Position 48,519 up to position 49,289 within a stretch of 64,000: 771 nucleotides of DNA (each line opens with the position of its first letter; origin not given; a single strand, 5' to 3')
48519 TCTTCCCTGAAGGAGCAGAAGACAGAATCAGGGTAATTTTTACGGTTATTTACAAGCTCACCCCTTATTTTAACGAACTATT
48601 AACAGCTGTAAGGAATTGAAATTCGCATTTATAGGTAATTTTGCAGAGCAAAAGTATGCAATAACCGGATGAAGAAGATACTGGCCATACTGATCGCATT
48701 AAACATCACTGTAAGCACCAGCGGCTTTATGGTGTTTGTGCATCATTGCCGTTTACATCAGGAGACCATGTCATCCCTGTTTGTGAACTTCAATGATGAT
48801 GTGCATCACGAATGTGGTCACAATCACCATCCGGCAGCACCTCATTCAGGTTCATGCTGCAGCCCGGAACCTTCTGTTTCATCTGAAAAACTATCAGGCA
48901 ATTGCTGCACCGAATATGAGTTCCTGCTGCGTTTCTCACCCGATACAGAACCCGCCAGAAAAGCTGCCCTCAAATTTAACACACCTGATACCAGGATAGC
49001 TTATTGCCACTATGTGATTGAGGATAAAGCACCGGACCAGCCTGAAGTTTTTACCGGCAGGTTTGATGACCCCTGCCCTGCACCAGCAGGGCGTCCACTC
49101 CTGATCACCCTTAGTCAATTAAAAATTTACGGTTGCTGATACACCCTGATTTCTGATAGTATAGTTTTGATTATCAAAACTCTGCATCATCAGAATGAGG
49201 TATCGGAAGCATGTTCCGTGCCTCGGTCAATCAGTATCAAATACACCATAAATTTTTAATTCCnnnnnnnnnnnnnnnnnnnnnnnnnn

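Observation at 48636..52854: Candidate metal-acquisition operon: His/Cys-rich small exported protein, TonB-dependent receptor with a vicinal-Cys plug motif, and a periplasmic HMA protein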

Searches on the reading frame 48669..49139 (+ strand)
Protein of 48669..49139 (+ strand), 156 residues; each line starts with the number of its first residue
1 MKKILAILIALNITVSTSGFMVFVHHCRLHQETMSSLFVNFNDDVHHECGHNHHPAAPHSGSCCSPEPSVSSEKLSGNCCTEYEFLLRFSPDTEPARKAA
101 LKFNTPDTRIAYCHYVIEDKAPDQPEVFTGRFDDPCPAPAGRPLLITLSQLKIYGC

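Call 3: search_protein_families(library=pfam, proteins=[window:48669-49139:+], max_evalue=0.01)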
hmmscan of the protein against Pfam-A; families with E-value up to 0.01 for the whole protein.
window:48669-49139:+ (156 aa): 0 families

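Call 4: search_protein_families(library=ncbifam, proteins=[window:48669-49139:+], max_evalue=0.01)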
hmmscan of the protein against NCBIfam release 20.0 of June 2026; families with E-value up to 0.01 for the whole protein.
window:48669-49139:+ (156 aa): 1 family
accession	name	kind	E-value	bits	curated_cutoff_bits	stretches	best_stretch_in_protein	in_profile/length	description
NF047658.1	HYC_CC_PP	subfamily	0.001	19.5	28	1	2-68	1-65/131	HYC_CC_PP family protein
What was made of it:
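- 48669..49139 (+): Small exported Cys/His-rich protein of 156 aa. It has a signal-peptide-like helix, a beta-hairpin ending in HHC27, two CC pairs (63-64 and 79-80), and a mostly disordered remainder. It is a divergent HYC_CC_PP / DUF8199 member. NCBIfam HYC_CC_PP scores 19.5 bits against a cut-off of 28 (call 4).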

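Call 9: find_homologous_proteins(query=window:48669-49139:+)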
Query window:48669-49139:+ (156 aa): 8 proteins with E <= 0.001 among 37 candidates.
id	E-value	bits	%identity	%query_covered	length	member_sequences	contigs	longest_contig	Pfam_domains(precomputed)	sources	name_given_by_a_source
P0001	1.5e-104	365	100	100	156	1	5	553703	PF26622.1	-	-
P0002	3.4e-73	263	74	98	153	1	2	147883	-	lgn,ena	-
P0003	9.2e-73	261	74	100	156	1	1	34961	PF26622.1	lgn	-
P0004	6.8e-35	138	48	100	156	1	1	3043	PF26622.1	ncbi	-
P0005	1.2e-21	95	39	97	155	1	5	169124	PF26622.1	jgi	jgi:hypothetical protein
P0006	8.2e-21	92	39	97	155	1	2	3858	PF26622.1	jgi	jgi:hypothetical protein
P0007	1.7e-20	91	38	97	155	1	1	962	PF26622.1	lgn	-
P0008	4.8e-20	90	38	97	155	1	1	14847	PF26622.1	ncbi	ncbi:MAG: hypothetical protein R6V49_01005 [Bacteroidales bacterium]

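Call 10: search_protein_families(library=pfam, proteins=[window:48669-49139:+, P0002, P0004, P0005, P0008], max_evalue=10)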
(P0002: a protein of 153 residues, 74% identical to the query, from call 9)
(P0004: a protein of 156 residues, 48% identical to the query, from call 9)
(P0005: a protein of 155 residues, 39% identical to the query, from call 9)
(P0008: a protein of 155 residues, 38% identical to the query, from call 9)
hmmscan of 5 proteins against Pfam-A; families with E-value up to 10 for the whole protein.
window:48669-49139:+ (156 aa): 0 families

P0002 (153 aa): 1 family
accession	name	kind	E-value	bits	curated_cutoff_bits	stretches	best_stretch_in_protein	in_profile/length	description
PF03957.18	Jun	-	0.18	12.1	26.7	1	16-97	96-179/232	Jun-like transcription factor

P0004 (156 aa): 0 families

P0005 (155 aa): 0 families

P0008 (155 aa): 0 families

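Call 11: find_encoding_contigs(protein=P0005, flank=8000, max_places=3)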
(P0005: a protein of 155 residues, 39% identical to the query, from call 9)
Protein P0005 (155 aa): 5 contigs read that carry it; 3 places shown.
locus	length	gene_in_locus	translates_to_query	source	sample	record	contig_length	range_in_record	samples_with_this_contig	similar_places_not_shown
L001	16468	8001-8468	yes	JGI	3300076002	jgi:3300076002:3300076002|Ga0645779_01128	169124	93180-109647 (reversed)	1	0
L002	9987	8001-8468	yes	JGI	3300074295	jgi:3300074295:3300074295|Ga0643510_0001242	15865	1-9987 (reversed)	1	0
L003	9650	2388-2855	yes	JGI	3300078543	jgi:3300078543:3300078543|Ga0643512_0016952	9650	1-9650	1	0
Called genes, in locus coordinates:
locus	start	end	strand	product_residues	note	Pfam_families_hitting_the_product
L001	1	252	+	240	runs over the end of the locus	PF01618:MotA_ExbB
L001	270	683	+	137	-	PF02472:ExbD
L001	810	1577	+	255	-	-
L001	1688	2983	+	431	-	PF08245:Mur_ligase_M, PF02875:Mur_ligase_C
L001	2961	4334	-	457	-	PF17116:T9SS_plug_1st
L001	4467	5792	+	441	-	PF16217:M64_N, PF09471:Peptidase_M64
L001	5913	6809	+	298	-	PF01515:PTA_PTB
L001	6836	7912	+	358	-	PF01869:BcrAD_BadFG (faint), PF00871:Acetate_kinase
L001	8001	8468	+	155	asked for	PF26622:DUF8199 (weak)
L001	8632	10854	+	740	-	PF13620:CarboxypepD_reg (faint), PF13715:CarbopepD_reg_2, PF07715:Plug (weak), PF00593:TonB_dep_Rec_b-barrel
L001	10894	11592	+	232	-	PF00403:HMA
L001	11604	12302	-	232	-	-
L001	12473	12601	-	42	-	-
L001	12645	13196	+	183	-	PF04542:Sigma70_r2, PF07638:Sigma70_ECF (weak), PF08281:Sigma70_r4_2, PF04545:Sigma70_r4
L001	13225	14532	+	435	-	PF13568:OMP_b-brl_2 (weak)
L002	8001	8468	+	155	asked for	PF26622:DUF8199 (weak)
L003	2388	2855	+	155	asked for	PF26622:DUF8199 (weak)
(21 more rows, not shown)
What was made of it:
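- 48669..49139 (+): Precomputed Pfam assigns DUF8199 weakly (calls 9, 11).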

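Call 26: find_encoding_contigs(protein=window:48669-49139:+, flank=10000, max_places=2)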
Protein window:48669-49139:+ (156 aa): 11 contigs read that carry it; 2 places shown.
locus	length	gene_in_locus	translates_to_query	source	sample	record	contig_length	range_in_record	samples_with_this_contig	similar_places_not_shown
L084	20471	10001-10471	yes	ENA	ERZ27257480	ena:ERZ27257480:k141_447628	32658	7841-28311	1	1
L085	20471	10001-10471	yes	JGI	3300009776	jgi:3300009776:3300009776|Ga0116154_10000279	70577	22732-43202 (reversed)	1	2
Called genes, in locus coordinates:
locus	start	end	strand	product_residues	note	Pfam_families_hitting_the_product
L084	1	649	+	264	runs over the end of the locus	PF00889:EF_TS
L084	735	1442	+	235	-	PF00696:AA_kinase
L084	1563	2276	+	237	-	PF01618:MotA_ExbB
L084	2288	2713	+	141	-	PF02472:ExbD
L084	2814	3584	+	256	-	-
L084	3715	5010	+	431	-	PF08245:Mur_ligase_M, PF02875:Mur_ligase_C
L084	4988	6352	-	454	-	PF17116:T9SS_plug_1st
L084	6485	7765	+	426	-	PF16217:M64_N, PF09471:Peptidase_M64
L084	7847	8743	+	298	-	PF01515:PTA_PTB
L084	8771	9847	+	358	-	PF00871:Acetate_kinase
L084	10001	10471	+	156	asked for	PF26622:DUF8199 (weak)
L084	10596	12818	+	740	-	PF13620:CarboxypepD_reg (faint), PF13715:CarbopepD_reg_2, PF07715:Plug (weak), PF00593:TonB_dep_Rec_b-barrel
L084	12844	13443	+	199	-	PF00403:HMA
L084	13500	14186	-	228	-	-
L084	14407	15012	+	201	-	PF04542:Sigma70_r2, PF08281:Sigma70_r4_2, PF04545:Sigma70_r4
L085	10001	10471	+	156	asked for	PF26622:DUF8199 (weak)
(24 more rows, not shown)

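Call 30: find_encoding_contigs(protein=P0002, flank=5000, max_places=1)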
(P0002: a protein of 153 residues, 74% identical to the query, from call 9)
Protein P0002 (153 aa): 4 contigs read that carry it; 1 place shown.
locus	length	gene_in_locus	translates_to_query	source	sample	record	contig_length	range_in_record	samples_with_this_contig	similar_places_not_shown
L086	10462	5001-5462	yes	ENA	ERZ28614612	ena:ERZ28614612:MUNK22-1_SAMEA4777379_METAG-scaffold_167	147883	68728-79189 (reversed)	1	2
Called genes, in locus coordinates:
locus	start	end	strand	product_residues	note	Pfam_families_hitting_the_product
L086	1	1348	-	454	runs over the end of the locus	PF17116:T9SS_plug_1st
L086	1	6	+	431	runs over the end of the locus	PF08245:Mur_ligase_M, PF02875:Mur_ligase_C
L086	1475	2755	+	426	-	PF16217:M64_N, PF09471:Peptidase_M64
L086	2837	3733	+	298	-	PF01515:PTA_PTB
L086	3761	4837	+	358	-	PF00871:Acetate_kinase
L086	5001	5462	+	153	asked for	-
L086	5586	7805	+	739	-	PF13715:CarbopepD_reg_2, PF07715:Plug (weak), PF00593:TonB_dep_Rec_b-barrel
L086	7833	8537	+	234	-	-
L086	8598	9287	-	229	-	-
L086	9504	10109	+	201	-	PF04542:Sigma70_r2, PF07638:Sigma70_ECF (weak), PF08281:Sigma70_r4_2, PF04545:Sigma70_r4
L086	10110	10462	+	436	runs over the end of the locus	-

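Call 31: find_encoding_contigs(protein=P0003, flank=5000, max_places=1)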
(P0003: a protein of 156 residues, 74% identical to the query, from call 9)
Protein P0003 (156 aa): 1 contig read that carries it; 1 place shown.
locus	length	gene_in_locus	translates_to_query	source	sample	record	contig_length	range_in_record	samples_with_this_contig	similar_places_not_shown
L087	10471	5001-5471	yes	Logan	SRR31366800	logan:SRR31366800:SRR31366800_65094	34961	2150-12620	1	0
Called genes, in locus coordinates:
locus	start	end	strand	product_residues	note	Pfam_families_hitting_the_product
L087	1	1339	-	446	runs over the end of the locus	PF17116:T9SS_plug_1st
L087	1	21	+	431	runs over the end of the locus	PF08245:Mur_ligase_M, PF02875:Mur_ligase_C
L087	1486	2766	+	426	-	PF16217:M64_N, PF09471:Peptidase_M64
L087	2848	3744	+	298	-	PF01515:PTA_PTB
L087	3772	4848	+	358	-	PF00871:Acetate_kinase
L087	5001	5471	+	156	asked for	PF26622:DUF8199 (weak)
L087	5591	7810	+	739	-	PF13715:CarbopepD_reg_2, PF07715:Plug (weak), PF00593:TonB_dep_Rec_b-barrel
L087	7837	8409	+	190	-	PF00403:HMA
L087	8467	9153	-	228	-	-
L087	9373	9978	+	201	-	PF07638:Sigma70_ECF (weak), PF04542:Sigma70_r2, PF08281:Sigma70_r4_2, PF04545:Sigma70_r4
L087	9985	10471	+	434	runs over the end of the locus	-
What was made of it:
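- The closest relatives share the whole 20-kb region, so their synteny alone says nothing (calls 11, 26, 30, 31).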

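Call 41: find_homologous_proteins(query=A5, max_evalue=0.001)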
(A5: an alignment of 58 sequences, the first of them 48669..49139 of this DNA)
Query A5 (58 sequences) (156 aa, profile of the alignment): 19 proteins with E <= 0.001 among 858 candidates.
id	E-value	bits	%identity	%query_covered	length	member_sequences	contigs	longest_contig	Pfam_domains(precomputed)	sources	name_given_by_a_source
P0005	8.7e-29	119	39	97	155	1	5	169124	PF26622.1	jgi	jgi:hypothetical protein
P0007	6.4e-27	113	38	97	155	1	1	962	PF26622.1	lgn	-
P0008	8.7e-26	109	38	97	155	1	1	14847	PF26622.1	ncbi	ncbi:MAG: hypothetical protein R6V49_01005 [Bacteroidales bacterium]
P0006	9.4e-26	109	39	97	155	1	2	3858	PF26622.1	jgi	jgi:hypothetical protein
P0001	3.7e-23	100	100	100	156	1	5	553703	PF26622.1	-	-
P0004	2.9e-19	88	48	100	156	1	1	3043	PF26622.1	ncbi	-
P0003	1.1e-18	86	74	100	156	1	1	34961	PF26622.1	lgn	-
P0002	3.1e-16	78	74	98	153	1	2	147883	-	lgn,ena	-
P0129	1.5e-13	69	18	59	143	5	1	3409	PF26622.1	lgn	-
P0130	5.9e-11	61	49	24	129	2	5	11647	PF26622.1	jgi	jgi:hypothetical protein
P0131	1.3e-10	60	-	-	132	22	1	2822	-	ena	-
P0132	8.8e-10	57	23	38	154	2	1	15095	-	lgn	-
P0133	1.3e-8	53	-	-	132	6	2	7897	-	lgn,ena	-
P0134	6.8e-8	51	-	-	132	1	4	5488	-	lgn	-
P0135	1.5e-6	47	-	-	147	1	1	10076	-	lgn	-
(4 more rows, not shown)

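Call 42: search_protein_families(library=ncbifam, alignment_id=A5, max_evalue=0.01)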
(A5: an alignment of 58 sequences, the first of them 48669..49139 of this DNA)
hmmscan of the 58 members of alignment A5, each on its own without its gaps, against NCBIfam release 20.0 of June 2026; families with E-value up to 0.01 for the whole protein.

A. member 1, window:48669-49139:+ (156 aa): 1 family
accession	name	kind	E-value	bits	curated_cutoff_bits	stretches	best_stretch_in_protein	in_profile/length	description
NF047658.1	HYC_CC_PP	subfamily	0.001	19.5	28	1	2-68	1-65/131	HYC_CC_PP family protein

B. families by the number of members that match (of 58 scanned): 4 families
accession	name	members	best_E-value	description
NF047658.1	HYC_CC_PP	39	2.1e-16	HYC_CC_PP family protein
NF052673.1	lpg1681_fam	1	0.00055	lpg1681 family protein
NF007875.0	PRK10579.1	1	0.0022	pyrimidine/purine nucleoside phosphorylase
NF008264.0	PRK11036.1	1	0.0049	tRNA uridine 5-oxyacetic acid(34) methyltransferase CmoM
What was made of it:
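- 48669..49139 (+): Of the counterparts in other genomes, 39 of 58 hit that model, best E 2e-16 (call 42).
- On HYC_CC_PP (NF047658): Of the counterparts next to the same receptor in other genomes, 39 of 58 match, best E 2.1e-16 (call 42).
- Closest known: NCBIfam HYC_CC_PP. Same: Its counterparts in other genomes match the model (39 of 58, call 42).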

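Call 51: search_protein_families(library=pfam, alignment_id=A8, max_evalue=0.0001)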
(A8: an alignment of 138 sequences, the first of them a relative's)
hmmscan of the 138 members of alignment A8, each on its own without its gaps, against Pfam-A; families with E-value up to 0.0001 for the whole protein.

A. member 1, L001:6836-7912:+ (358 aa): 2 families
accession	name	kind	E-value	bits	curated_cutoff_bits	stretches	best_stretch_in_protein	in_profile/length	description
PF00871.23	Acetate_kinase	-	7.5e-20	71.4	22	1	156-310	177-334/392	Acetokinase family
PF01869.26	BcrAD_BadFG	-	1.6e-05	25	31.5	0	264-323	186-245/271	BadF/BadG/BcrA/BcrD ATPase family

B. families by the number of members that match (of 138 scanned): 144 families (the first 25 are shown)
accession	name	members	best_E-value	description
PF12833.13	HTH_18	9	6.1e-20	Helix-turn-helix domain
PF00165.29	HTH_AraC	9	7.6e-15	Bacterial regulatory helix-turn-helix proteins, AraC family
PF00378.25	ECH_1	5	9.8e-68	Enoyl-CoA hydratase/isomerase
PF16113.10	ECH_2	5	7.8e-37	Enoyl-CoA hydratase/isomerase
PF00578.27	AhpC-TSA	5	1.1e-22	AhpC/TSA family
PF13905.12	Thioredoxin_8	5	3.5e-19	Thioredoxin-like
PF03571.21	Peptidase_M49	4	1.2e-14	Peptidase family M49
PF18962.6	Por_Secre_tail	4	4.3e-13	Secretion system C-terminal sorting domain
PF14289.11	DUF4369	4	5e-11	Domain of unknown function (DUF4369)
PF00899.27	ThiF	3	1e-38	ThiF family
PF08534.16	Redoxin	3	1.6e-24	Redoxin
PF00132.30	Hexapep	3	3e-23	Bacterial transferase hexapeptide (six repeats)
PF25084.1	LbH_EIF2B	3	8.1e-14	EIF2B subunit epsilon LbH domain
PF00403.32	HMA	3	3.3e-13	Heavy-metal-associated domain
PF21711.3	DCTN5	3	5.2e-08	Dynactin subunit 5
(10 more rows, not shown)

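Call 71: predict_structure(alignment_id=A7)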
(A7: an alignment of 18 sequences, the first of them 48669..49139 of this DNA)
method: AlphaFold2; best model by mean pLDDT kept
length: 156 residues; sequences in the alignment: 18
mean_pLDDT: 50.7   pTM: 0.25
mean pLDDT of the five models: 50.7, 47.0, 45.8, 45.2, 43.7
residues with pLDDT >= 90: 7; 70-90: 21; 50-70: 20; < 50: 108
segments of 3 or more residues with pLDDT < 50: 46-50, 52-62, 64-80, 82-156
pLDDT, mean of each block of 10 residues (from residue 1): 90 76 71 70 50 48 45 45 46 41 37 36 39 40 38 34
secondary structure, 60 per line:
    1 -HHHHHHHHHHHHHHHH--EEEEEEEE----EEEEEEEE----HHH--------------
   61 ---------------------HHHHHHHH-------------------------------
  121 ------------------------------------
elements in order: H2-17 E20-27 E32-39 H82-89
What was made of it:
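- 48669..49139 (+): The AF2 model shows helix 2-17 and strands 20-27 and 32-39, with the rest below pLDDT 50 (call 71).
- Tried and rejected: Mostly disordered (pLDDT 51), so I made no fold search (call 71).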

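Call 73: search_protein_representatives(alignment_id=A7)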
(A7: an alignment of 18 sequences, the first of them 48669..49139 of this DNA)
Query: 18 sequences, 146 profile positions. Proteins with E-value up to 0.001 (for the whole library): 1334; up to 1e-10: 50; up to 1e-30: 4. The best 150 are listed.
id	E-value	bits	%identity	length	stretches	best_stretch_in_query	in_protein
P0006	1.5e-40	154.9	-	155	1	1-143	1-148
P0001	1.0e-38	148.9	-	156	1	5-146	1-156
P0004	7.5e-35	136.4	-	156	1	5-144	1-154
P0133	5.2e-34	133.7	-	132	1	1-146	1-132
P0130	1.7e-28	115.9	-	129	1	5-146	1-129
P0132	3.1e-28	115.0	-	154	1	2-145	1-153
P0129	7.1e-27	110.6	-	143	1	5-146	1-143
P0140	1.5e-26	109.5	-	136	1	1-146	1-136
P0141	2.2e-25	105.7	-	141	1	1-146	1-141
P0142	3.3e-23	98.7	-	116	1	1-99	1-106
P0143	2.4e-22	95.9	-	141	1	1-98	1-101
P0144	4.0e-22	95.2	-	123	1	9-146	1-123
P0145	6.4e-22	94.5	-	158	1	1-146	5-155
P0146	6.4e-22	94.5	-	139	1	1-146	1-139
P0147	7.6e-22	94.2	-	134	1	1-146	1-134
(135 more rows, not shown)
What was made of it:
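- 48669..49139 (+): At least 1334 cluster representatives match at E <= 1e-3 (call 73).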
